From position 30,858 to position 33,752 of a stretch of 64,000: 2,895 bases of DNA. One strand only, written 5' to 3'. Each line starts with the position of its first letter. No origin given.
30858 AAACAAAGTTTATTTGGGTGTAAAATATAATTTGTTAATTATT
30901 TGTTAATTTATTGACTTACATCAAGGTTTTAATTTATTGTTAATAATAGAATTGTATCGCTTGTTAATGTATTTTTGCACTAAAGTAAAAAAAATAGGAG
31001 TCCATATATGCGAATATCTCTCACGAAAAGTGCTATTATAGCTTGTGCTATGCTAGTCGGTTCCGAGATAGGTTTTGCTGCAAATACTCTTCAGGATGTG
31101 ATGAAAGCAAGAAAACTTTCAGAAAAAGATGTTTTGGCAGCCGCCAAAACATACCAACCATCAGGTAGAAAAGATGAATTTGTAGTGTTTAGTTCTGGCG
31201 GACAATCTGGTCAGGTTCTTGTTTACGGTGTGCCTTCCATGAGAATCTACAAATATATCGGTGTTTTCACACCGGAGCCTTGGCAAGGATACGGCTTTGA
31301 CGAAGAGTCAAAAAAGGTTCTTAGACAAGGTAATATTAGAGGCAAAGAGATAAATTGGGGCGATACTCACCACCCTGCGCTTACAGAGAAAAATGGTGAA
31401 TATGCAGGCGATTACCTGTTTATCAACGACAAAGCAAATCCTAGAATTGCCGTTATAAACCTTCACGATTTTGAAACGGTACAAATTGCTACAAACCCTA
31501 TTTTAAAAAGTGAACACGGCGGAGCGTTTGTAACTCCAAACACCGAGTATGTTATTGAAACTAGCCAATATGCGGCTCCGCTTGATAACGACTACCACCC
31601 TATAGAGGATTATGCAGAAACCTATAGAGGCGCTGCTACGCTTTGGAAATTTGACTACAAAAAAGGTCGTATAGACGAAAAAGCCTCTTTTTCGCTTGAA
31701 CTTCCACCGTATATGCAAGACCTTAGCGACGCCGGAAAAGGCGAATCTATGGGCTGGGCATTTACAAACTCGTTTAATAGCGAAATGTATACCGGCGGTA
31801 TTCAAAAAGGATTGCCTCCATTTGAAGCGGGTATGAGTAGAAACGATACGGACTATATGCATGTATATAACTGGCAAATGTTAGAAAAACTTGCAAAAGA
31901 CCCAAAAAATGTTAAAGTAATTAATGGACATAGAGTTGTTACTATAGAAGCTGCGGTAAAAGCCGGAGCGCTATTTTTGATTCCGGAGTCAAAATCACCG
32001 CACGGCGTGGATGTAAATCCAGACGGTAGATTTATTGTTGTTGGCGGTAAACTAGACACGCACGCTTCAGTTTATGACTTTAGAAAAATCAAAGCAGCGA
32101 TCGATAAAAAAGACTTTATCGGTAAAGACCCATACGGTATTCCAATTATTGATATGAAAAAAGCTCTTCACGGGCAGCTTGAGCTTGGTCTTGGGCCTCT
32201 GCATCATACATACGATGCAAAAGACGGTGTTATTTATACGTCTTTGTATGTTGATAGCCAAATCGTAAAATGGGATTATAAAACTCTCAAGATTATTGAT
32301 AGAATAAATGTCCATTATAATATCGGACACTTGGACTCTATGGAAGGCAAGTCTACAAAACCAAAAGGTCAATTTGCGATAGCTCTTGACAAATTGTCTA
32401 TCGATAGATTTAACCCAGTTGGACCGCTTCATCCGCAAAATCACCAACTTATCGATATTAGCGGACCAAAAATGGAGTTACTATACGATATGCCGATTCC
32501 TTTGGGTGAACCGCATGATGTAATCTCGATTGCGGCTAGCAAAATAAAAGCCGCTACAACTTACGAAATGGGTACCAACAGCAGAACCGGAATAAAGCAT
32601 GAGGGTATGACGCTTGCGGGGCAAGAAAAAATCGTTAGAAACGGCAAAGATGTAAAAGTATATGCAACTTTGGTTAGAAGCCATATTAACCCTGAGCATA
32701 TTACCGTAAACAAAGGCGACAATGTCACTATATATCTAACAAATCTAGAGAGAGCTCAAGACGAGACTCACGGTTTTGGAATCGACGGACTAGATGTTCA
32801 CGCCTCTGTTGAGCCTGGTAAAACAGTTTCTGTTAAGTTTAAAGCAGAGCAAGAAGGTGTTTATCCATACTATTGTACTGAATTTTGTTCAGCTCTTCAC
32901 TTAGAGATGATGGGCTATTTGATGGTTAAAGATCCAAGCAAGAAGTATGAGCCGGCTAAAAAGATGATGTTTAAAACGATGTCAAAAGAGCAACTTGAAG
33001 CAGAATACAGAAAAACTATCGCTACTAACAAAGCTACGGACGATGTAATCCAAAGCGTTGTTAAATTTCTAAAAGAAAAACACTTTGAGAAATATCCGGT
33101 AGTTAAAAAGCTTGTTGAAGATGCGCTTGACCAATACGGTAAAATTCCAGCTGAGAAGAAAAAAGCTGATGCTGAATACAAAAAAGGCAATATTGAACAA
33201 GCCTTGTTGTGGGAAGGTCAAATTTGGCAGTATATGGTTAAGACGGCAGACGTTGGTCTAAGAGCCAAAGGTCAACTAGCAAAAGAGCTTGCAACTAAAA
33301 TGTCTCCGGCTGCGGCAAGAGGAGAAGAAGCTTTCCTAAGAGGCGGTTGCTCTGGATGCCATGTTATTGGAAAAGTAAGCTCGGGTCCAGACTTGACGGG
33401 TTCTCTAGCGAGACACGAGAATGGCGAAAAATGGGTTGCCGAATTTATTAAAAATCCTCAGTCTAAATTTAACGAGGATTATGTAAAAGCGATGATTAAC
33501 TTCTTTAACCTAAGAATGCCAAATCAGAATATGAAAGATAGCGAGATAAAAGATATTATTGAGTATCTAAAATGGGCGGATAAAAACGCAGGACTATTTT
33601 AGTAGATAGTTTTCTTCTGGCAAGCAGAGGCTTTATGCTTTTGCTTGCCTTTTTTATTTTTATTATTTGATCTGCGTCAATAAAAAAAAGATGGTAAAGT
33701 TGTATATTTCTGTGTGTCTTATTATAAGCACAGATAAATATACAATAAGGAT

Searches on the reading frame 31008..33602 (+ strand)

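Call 74: search_protein_families(library=pfam, proteins=[window:31008-33602:+], max_evalue=0.00001)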
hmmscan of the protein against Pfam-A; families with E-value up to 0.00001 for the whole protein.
window:31008-33602:+ (864 aa): 3 families
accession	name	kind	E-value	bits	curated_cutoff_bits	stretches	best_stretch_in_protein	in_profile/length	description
PF18764.7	nos_propeller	-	3.4e-29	101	30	1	432-503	1-71/71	Nitrous oxide reductase propeller repeat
PF13473.12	Cupredoxin_1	-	2.4e-09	37.6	27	1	551-624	23-93/104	Cupredoxin-like domain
PF00034.26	Cytochrom_C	-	2.4e-08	35.6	21.3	1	769-856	1-88/90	Cytochrome c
